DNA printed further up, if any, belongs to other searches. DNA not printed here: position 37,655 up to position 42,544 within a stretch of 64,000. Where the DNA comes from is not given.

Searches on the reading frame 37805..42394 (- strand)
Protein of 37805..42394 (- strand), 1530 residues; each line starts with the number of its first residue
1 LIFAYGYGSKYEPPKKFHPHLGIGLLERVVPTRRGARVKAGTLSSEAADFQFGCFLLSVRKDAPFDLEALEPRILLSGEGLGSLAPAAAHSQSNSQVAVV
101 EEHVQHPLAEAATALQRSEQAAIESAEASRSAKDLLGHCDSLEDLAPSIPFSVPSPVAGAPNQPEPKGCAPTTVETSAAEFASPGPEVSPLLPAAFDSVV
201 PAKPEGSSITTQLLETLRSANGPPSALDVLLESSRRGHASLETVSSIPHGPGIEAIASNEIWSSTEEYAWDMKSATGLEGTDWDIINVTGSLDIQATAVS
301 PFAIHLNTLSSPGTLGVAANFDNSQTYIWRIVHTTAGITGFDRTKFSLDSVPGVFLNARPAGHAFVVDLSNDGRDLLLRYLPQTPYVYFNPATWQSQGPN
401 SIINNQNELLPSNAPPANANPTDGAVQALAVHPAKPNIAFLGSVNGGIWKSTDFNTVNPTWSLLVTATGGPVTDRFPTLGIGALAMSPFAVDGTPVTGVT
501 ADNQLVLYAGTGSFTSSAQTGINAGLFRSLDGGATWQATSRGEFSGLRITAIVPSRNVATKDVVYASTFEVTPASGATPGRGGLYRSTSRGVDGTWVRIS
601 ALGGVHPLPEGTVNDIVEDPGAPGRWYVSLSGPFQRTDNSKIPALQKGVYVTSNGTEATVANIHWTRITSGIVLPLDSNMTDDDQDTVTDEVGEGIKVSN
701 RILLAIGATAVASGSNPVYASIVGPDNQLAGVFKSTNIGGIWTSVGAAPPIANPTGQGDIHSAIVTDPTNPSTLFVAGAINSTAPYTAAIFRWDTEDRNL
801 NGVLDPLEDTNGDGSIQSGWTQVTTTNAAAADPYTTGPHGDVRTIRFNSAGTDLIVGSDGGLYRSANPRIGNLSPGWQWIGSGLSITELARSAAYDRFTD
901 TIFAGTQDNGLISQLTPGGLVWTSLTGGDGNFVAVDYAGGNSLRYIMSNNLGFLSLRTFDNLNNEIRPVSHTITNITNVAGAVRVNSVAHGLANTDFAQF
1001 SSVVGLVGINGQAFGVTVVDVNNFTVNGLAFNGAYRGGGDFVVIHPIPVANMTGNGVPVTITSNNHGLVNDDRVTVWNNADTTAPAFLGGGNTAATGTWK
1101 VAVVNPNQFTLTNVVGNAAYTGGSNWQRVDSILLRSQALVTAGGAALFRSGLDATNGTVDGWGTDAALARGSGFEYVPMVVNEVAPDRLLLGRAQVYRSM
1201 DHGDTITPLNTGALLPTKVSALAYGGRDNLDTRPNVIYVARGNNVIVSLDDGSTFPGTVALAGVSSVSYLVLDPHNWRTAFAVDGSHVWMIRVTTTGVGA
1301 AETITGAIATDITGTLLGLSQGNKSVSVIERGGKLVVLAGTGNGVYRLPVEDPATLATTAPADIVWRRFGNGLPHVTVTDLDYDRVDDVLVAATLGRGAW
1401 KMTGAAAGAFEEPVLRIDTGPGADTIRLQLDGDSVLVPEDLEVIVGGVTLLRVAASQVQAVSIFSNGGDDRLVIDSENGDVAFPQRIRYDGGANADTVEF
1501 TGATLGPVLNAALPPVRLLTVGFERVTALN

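Call 6: search_protein_families(library=pfam, proteins=[window:37805-42394:-], max_evalue=0.1)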
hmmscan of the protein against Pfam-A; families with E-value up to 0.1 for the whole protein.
window:37805-42394:- (1530 aa): 1 family
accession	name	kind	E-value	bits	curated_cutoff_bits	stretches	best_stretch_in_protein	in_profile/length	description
PF16190.11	E1_FCCH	-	1.5e-05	25.4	29.5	1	988-1039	12-64/70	Ubiquitin-activating enzyme E1 FCCH domain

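Call 7: search_protein_families(library=ncbifam, proteins=[window:37805-42394:-], max_evalue=0.1)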
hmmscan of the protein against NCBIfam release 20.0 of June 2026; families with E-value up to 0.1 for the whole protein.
window:37805-42394:- (1530 aa): 2 families
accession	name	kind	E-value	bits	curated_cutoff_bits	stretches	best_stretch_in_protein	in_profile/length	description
NF012209.1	LEPR-8K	domain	2.1e-05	23.9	17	1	67-87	3-23/24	LEPR-XLL domain-containing protein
NF045728.1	glycosyl_F510_1955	equivalog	0.00038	19.8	175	0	522-546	70-94/246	F510_1955 family glycosylhydrolase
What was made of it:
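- On MARTX toxin: No such Pfam or NCBIfam hit anywhere in the protein (calls 6, 7)
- On LEPR-XLL giants (NCBIfam NF012209): 23.9 bits against a cut-off of 17, residues 67-87 (call 7).
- No Pfam or NCBIfam model covers the region (calls 6, 7).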
